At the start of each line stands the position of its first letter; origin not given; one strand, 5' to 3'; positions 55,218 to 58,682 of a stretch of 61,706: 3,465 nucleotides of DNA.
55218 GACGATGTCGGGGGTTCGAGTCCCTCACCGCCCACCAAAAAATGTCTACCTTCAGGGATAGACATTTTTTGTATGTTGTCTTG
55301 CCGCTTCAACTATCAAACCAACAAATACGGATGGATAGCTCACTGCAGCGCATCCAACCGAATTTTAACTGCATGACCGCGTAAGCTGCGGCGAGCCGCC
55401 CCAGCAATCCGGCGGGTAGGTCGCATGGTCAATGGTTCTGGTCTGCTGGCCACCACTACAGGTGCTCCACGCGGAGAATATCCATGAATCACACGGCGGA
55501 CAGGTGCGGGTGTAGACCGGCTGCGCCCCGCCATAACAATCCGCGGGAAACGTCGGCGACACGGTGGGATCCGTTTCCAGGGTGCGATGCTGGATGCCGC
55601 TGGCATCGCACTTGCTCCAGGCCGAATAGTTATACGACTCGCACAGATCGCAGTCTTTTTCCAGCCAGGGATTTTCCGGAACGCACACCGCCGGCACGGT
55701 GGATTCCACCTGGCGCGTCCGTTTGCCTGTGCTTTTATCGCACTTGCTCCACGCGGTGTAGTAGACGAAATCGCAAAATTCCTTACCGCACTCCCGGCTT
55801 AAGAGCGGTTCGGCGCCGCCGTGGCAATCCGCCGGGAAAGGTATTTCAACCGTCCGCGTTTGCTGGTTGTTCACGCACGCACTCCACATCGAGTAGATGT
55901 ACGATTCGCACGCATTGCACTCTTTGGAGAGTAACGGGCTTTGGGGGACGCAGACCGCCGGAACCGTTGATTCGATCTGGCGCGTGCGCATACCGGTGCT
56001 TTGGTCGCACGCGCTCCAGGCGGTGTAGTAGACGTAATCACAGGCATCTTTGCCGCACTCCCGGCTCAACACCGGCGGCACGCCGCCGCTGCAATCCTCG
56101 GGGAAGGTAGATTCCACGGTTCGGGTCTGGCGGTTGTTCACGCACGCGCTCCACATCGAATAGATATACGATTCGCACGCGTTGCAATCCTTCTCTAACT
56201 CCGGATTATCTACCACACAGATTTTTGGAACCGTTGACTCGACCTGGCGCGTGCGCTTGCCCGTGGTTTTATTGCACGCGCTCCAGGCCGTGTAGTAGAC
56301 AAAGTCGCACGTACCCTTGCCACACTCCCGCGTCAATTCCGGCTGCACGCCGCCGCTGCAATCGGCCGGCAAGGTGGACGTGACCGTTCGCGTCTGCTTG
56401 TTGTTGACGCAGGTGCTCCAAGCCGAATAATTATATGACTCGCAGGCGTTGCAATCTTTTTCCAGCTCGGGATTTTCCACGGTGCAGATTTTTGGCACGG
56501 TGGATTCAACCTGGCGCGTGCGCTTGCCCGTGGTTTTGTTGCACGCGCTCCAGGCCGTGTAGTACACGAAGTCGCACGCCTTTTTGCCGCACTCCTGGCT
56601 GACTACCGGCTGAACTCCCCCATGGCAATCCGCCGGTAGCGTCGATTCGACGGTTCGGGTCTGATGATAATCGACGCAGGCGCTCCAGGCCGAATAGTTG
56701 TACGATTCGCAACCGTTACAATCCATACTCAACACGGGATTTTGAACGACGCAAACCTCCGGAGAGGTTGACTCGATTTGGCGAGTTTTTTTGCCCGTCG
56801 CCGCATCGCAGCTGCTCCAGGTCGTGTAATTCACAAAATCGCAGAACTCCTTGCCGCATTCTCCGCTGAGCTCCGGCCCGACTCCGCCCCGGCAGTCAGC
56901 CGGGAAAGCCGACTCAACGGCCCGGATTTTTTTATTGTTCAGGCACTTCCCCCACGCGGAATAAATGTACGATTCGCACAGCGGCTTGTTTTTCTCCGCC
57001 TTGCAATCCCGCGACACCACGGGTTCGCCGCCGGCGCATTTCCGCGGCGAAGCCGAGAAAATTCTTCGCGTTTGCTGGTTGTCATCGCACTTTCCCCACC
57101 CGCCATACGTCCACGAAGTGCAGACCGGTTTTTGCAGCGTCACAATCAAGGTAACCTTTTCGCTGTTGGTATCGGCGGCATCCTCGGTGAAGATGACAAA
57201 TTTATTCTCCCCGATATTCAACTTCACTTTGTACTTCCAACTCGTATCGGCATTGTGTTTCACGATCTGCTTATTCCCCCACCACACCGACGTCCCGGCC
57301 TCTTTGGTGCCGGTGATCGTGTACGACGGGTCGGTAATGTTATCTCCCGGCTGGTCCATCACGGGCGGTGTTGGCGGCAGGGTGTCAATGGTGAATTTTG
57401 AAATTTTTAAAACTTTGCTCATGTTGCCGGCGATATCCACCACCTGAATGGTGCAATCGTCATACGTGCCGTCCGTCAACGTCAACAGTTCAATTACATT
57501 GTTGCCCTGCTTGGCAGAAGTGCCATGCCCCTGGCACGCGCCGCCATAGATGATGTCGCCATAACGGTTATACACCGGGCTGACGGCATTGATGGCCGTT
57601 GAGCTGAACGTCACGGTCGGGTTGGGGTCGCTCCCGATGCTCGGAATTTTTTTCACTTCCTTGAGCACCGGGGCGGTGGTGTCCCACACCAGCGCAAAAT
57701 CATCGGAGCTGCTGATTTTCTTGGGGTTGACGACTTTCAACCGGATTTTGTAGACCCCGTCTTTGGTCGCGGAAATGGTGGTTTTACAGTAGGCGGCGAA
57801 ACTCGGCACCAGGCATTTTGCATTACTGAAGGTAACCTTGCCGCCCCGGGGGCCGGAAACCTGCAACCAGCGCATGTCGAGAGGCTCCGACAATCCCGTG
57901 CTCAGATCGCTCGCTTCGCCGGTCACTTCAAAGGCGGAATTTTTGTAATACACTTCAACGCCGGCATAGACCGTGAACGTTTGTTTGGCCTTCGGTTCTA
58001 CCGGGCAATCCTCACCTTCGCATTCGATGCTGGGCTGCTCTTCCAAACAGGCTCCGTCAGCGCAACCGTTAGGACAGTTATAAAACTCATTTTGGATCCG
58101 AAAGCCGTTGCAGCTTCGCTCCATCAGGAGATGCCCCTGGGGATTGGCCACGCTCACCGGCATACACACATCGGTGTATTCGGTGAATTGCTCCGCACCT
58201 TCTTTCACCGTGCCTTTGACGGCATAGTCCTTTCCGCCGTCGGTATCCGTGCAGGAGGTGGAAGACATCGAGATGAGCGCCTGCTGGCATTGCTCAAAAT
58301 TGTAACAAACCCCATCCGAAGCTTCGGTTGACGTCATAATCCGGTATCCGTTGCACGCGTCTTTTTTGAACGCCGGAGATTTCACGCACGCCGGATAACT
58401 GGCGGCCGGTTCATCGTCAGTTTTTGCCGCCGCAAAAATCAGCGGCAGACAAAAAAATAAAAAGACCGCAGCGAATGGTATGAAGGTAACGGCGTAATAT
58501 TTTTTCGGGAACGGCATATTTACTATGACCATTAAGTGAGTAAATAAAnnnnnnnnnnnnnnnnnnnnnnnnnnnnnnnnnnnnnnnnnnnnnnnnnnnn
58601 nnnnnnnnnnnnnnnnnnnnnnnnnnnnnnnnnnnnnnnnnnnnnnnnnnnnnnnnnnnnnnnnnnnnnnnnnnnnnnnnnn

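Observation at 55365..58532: Giant surface protein with about 14 thrombospondin-type-1-like Trp/Arg/Cys repeats encoded by a 267-bp tandem array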

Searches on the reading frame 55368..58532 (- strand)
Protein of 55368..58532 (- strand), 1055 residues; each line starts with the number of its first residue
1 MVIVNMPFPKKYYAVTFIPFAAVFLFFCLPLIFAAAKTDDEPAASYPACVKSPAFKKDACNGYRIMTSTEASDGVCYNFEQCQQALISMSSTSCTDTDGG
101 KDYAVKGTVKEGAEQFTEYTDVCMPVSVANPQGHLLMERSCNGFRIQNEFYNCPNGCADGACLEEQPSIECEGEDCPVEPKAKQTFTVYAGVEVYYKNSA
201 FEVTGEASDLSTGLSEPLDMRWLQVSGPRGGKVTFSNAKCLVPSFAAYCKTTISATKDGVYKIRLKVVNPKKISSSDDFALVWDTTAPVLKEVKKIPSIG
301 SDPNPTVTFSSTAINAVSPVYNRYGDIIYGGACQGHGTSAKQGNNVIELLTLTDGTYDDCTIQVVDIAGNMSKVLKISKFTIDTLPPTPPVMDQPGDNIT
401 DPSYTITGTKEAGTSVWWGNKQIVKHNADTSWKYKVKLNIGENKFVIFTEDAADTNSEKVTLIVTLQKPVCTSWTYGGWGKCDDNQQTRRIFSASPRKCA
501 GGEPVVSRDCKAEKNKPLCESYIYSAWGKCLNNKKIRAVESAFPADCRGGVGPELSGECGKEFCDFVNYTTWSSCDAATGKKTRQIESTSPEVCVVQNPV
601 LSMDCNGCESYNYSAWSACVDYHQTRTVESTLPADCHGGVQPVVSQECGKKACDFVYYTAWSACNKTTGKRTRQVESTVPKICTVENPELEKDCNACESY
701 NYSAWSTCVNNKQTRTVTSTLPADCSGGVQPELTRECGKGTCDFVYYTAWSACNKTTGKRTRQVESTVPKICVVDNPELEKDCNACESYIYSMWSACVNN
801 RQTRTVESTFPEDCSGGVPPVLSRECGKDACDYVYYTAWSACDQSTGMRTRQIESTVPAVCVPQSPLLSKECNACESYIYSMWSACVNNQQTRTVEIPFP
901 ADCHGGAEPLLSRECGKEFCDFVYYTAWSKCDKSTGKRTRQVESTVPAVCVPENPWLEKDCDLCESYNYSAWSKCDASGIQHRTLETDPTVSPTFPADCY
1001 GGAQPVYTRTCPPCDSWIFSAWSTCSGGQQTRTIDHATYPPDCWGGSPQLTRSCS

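Call 3: search_protein_families(library=pfam, proteins=[window:55368-58532:-], max_evalue=10)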
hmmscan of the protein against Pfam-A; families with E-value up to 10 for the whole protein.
window:55368-58532:- (1055 aa): 8 families
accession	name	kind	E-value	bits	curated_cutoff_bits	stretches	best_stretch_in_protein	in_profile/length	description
PF19077.6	Big_13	-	3.5e-06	27.9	27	2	303-384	27-102/102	Bacterial Ig-like domain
PF14975.11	DUF4512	-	7.9e-05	23.7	27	1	524-562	27-65/103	Domain of unknown function (DUF4512)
PF01091.23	PTN_MK_C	-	0.00051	20.8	25.3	3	829-873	2-47/65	PTN/MK heparin-binding protein family, C-terminal domain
PF17936.7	Big_6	-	0.0017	19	27.6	1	398-464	9-81/83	Bacterial Ig domain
PF09136.16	Glucodextran_B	-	0.064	13.6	27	1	394-464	7-79/83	Glucodextranase, domain B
PF12991.12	DUF3875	-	0.12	12.8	27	0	849-872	4-27/53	Domain of unknown function, B. Theta Gene description (DUF3875)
PF23089.2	ELAPOR1_C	-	6.9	6.9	27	0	795-819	7-31/37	ELAPOR1-like, C-terminal domain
PF21363.3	TRAF3_RING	-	8.8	6.6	26.9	0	80-95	22-37/40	TNF receptor-associated factor 2/3/5, RING domain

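Call 4: search_protein_families(library=ncbifam, proteins=[window:55368-58532:-], max_evalue=1)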
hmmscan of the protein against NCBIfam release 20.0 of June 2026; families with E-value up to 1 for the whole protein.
window:55368-58532:- (1055 aa): 1 family
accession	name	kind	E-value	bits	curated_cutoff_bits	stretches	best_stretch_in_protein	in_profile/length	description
NF040520.1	Ig_like_BLP2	equivalog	0.0012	17.1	750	0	395-462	173-246/730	Ig-like repeat protein Blp2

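Call 9: search_solved_structures(query=window:55368-58532:-, max_evalue=1, show_alignments=2)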
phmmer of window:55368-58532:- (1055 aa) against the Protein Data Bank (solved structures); distinct sequences matched with E-value up to 1: 0.

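Call 10: find_homologous_proteins(query=window:55368-58532:-, max_evalue=0.001)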
Query window:55368-58532:- (1055 aa): 37 proteins with E <= 0.001 among 8000 candidates.
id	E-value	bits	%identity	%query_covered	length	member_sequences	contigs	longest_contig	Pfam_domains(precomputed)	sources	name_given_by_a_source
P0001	0.0e+0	2496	100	100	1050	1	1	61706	PF19077.7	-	-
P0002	0.0e+0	1683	69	75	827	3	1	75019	PF19077.7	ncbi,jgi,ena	ncbi:MAG: hypothetical protein WCV83_01715 [Candidatus Magasanikbacteria bacterium]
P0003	0.0e+0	1680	71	82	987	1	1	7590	-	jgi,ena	-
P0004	0.0e+0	1666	69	81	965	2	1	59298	PF19077.7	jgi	-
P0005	0.0e+0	1639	71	83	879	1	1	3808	PF19077.7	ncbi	-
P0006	0.0e+0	1384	68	74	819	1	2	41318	PF12991.13,PF09136.17,PF19077.7,PF17936.8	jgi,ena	-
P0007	2.4e-69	253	39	19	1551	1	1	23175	PF13229.13,PF00395.26,PF19077.7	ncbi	ncbi:MAG: S-layer homology domain-containing protein [Candidatus Altimarinota bacterium]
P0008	1.1e-51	194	38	13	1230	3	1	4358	PF25275.2,PF06776.19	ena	-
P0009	3.4e-48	182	32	21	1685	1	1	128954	PF07495.20,PF27332.1,PF15418.13,PF14347.12,PF00801.27,PF18981.7,PF13754.13,PF13750.13,PF16403.12,PF12245.15,PF18911.7,PF22352.3,PF05345.19,PF19077.7,PF20164.5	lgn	-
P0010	1.6e-44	170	39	13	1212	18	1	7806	PF13205.13,PF13385.14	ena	-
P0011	5.3e-32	129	39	17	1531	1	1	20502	PF22352.3,PF16403.12,PF19077.7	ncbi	-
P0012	2.8e-25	107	37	10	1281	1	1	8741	PF13229.13,PF13205.13,PF17957.8,PF13750.13,PF28492.1,PF09136.17,PF00041.28,PF19077.7,PF05048.20,PF04234.19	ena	-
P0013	2.0e-24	104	37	19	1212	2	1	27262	PF22352.3,PF13205.13,PF12245.15,PF00041.28,PF19077.7,PF18911.7,PF16656.12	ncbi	ncbi:MAG: Ig-like domain-containing protein [Patescibacteria group bacterium]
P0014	2.4e-20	90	38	16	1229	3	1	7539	PF16655.13,PF22352.3,PF13205.13,PF12245.15,PF00041.28,PF19077.7,PF18911.7,PF16656.12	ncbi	-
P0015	6.6e-20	89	32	12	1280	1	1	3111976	PF15418.13,PF22352.3,PF00801.27,PF18981.7,PF13754.13,PF13205.13,PF16403.12,PF12245.15,PF19077.7,PF18911.7,PF24372.3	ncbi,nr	ncbi:MAG: Ig-like domain-containing protein [Fidelibacterota bacterium]|nr:MAG: Ig-like domain-conta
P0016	5.3e-19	86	43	7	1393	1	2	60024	PF09244.18,PF07495.20,PF15418.13,PF00801.27,PF18981.7,PF13754.13,PF13750.13,PF16403.12,PF12245.15,PF18911.7,PF22352.3,PF19077.7,PF20164.5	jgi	jgi:hypothetical protein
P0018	2.3e-15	74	47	7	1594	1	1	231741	PF23621.2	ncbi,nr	ncbi:MAG: hypothetical protein NTU57_00645 [Candidatus Aenigmarchaeota archaeon]|nr:hypothetical pro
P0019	2.7e-15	74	39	17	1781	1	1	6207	PF22352.3,PF16403.12,PF12245.15,PF00041.28,PF19077.7,PF16656.12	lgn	-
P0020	5.7e-14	69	40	13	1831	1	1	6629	PF22352.3,PF13754.13,PF13205.13,PF12245.15,PF19077.7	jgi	-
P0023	7.1e-13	66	36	10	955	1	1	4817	PF22352.3,PF00932.26,PF19077.7,PF17936.8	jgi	-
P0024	7.7e-13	65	38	10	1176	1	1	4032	PF07495.20,PF27332.1,PF13229.13,PF13205.13,PF07705.18,PF09136.17,PF00041.28,PF19077.7,PF05048.20,PF16656.12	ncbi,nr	ncbi:MAG: hypothetical protein GY758_10050 [Fuerstiella sp.]|nr:hypothetical protein [Fuerstiella sp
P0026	1.4e-12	65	46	7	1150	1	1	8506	PF13584.13,PF07705.18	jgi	-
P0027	5.3e-11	59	33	15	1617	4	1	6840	PF01522.27,PF16403.12,PF19078.7,PF19077.7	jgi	-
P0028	6.1e-11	59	40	13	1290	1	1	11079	PF03382.21,PF00395.26,PF19077.7,PF17936.8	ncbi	-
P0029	5.8e-10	56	40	9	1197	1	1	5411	-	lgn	-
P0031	1.1e-7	48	37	9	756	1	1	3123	PF01839.30,PF22352.3,PF00801.27,PF13754.13,PF17957.8,PF13517.13,PF12245.15,PF19077.7,PF18911.7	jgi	jgi:hypothetical protein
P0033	1.4e-5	41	31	21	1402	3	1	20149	PF22352.3,PF00801.27,PF13754.13,PF13205.13,PF13750.13,PF09136.17,PF19077.7,PF17936.8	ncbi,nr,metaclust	ncbi:MAG: hypothetical protein A3B94_01185 [Candidatus Jacksonbacteria bacterium RIFCSPHIGHO2_02_FUL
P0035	7.1e-5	39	37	10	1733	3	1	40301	PF22352.3,PF13750.13,PF16403.12,PF19077.7,PF17936.8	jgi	jgi:hypothetical protein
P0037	9.5e-5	39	61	3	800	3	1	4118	PF13620.13,PF19077.7,PF17936.8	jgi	-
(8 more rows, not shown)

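Call 59: find_encoding_contigs(protein=P0002, flank=8000, max_places=2)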
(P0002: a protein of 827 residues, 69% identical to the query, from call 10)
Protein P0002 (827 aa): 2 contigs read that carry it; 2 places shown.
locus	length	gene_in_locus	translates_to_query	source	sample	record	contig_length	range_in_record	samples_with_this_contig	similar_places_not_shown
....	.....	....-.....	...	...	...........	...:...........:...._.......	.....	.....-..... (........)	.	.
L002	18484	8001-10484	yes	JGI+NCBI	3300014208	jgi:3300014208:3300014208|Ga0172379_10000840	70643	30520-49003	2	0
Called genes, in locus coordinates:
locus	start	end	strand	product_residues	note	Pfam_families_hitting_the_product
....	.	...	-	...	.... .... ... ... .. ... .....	-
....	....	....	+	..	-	-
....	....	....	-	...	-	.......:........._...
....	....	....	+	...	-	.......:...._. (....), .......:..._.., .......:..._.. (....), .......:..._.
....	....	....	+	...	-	-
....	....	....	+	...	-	-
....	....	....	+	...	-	-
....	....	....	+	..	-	-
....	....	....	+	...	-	-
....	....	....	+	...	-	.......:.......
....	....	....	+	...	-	-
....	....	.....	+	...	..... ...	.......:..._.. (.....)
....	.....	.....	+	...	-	-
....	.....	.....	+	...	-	-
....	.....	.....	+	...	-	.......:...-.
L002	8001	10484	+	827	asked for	PF19077:Big_13 (faint)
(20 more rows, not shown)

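Call 60: find_encoding_contigs(protein=P0006, flank=8000, max_places=2)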
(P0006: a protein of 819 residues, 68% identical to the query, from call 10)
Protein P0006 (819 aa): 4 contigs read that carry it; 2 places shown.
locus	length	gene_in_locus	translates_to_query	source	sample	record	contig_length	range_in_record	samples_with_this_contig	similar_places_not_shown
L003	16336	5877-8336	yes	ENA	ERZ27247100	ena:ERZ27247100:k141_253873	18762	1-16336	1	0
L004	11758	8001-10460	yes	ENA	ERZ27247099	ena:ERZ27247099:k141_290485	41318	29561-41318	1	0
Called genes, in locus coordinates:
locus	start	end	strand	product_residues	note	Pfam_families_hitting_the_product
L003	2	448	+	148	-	?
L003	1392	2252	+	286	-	PF01149:Fapy_DNA_glyco, PF06831:H2TH, PF06827:zf-FPG_IleRS (weak)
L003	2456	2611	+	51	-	PF00471:Ribosomal_L33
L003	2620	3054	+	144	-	-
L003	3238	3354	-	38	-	-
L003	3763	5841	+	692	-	-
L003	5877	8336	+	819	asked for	PF17936:Big_6 (faint), PF19077:Big_13 (faint), PF09136:Glucodextran_B (weak), PF12991:DUF3875 (faint)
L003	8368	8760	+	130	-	-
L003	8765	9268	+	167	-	-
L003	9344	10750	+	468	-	PF07705:CARDB (weak)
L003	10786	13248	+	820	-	PF01071:GARS_A (faint), PF02655:ATP-grasp_3 (weak), PF08443:RimK (faint), PF02222:ATP-grasp (faint), PF13535:ATP-grasp_4, PF18603:LAL_C2, PF02655:ATP-grasp_3 (weak), PF07478:Dala_Dala_lig_C, +1 more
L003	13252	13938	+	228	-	-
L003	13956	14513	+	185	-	-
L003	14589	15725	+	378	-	PF00390:malic, PF03949:Malic_M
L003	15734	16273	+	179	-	PF13847:Methyltransf_31 (weak)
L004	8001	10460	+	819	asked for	PF17936:Big_6 (faint), PF19077:Big_13 (faint), PF09136:Glucodextran_B (weak), PF12991:DUF3875 (faint)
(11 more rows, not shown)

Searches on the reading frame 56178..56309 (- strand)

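Call 3: search_protein_families(library=pfam, proteins=[window:56178-56309:-], max_evalue=10)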
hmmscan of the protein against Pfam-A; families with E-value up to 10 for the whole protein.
seq(44 aa): 2 families
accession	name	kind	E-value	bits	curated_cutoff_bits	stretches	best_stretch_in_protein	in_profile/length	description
PF19028.6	TSP1_spondin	-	0.065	14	41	1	1-22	1-22/52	Spondin-like TSP1 domain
PF01091.23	PTN_MK_C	-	0.16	12.7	25.3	1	7-22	9-24/65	PTN/MK heparin-binding protein family, C-terminal domain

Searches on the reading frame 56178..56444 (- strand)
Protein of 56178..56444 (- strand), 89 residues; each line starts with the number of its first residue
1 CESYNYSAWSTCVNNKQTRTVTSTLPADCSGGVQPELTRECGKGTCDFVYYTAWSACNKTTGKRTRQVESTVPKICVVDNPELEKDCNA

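Call 3: search_protein_families(library=pfam, proteins=[window:56178-56444:-], max_evalue=10)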
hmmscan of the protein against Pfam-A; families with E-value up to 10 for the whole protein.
seq(89 aa): 2 families
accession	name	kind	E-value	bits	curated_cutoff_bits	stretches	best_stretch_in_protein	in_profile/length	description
PF01091.23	PTN_MK_C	-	0.0041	17.9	25.3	2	52-67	9-24/65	PTN/MK heparin-binding protein family, C-terminal domain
PF19028.6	TSP1_spondin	-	0.77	10.5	41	1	46-67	1-22/52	Spondin-like TSP1 domain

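Call 28: predict_structure(alignment_id=A3)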
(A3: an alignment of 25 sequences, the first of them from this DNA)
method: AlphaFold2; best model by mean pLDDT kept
length: 89 residues; sequences in the alignment: 25
mean_pLDDT: 81.4   pTM: 0.49
mean pLDDT of the five models: 81.4, 77.7, 71.4, 69.6, 57.8
residues with pLDDT >= 90: 22; 70-90: 52; 50-70: 15; < 50: 0
segments of 3 or more residues with pLDDT < 50: none
pLDDT, mean of each block of 10 residues (from residue 1): 75 84 68 77 78 94 93 77 87
secondary structure, 60 per line:
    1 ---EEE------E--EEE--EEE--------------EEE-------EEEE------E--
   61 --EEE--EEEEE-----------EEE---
elements in order: E4-6 E16-18 E21-23 E38-40 E48-51 E63-65 E68-72 E84-86

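Call 32: fold_search(model_id=the predicted structure, library=pdb)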
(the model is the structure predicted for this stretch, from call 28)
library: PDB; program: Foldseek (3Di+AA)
matches with E <= 10: 45; with E <= 0.001: 0
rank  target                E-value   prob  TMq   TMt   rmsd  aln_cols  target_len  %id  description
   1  4a5w_B                6.2e-02  0.66  0.32  0.04  14.2       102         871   17  Crystal structure of C5b6 (released 2012-03-14)
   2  8b0f_B                1.0e-01  0.69  0.35  0.05  14.2        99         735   17  CryoEM structure of C5b8-CD59 (released 2023-02-22)
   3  8q6r_D                1.9e-01  0.35  0.29  0.14  14.6       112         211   10  Structure of complement FP in complex with the TPP-3077 VHH (released 2024-08-28)
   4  6h03_B                1.0e+00  0.14  0.30  0.05  20.2       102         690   16  OPEN CONFORMATION OF THE MEMBRANE ATTACK COMPLEX (released 2018-12-19)
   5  8de6_A                1.1e+00  0.23  0.25  0.07   4.9        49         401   16  Oligomeric C9 in complex with aE11 Fab (released 2023-01-25)
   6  8b0g_C                1.4e+00  0.63  0.35  0.06   3.5        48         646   27  2C9, C5b9-CD59 structure (released 2023-02-22)
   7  7b26_B                1.4e+00  0.08  0.26  0.15  13.6       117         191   14  CirpA1 in complex with pseudo-monomeric Properdin lacking TSR2-3 (released 2021-12-08)
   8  9u62_P                1.8e+00  0.05  0.25  0.19  13.6       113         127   14  AP pathways C3 convertase C3bBbP and C3 complex (released 2026-01-14)
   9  2lut_MODEL_1_A        2.1e+00  0.08  0.25  0.19  17.9        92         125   14  NMR solution structure of midkine-a (released 2013-05-01)
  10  8j64_B                2.3e+00  0.28  0.28  0.47   4.6        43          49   26  Crystal structure of Toxoplasma gondii MIC2-M2AP complex (released 2023-08-30)
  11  8b0h_D                2.4e+00  0.30  0.30  0.07   4.9        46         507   17  2C9, C5b9-CD59 cryoEM structure (released 2023-02-22)
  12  7nyd_E                2.7e+00  0.28  0.32  0.07   4.2        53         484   13  cryoEM structure of 2C9-sMAC (released 2021-10-06)
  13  8ckg_B                3.1e+00  0.07  0.29  0.24  13.0        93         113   16  Semaphorin-5A TSR 3-4 domains in complex with sulfate (released 2024-02-28)
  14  8vvk_D                3.1e+00  0.03  0.18  0.10  10.6        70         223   11  CCHFV GP38 bound to ADI-46143 Fab (released 2024-07-17)
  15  7nyc_C                3.5e+00  0.08  0.30  0.05  10.9        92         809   22  cryoEM structure of 3C9-sMAC (released 2021-10-06)
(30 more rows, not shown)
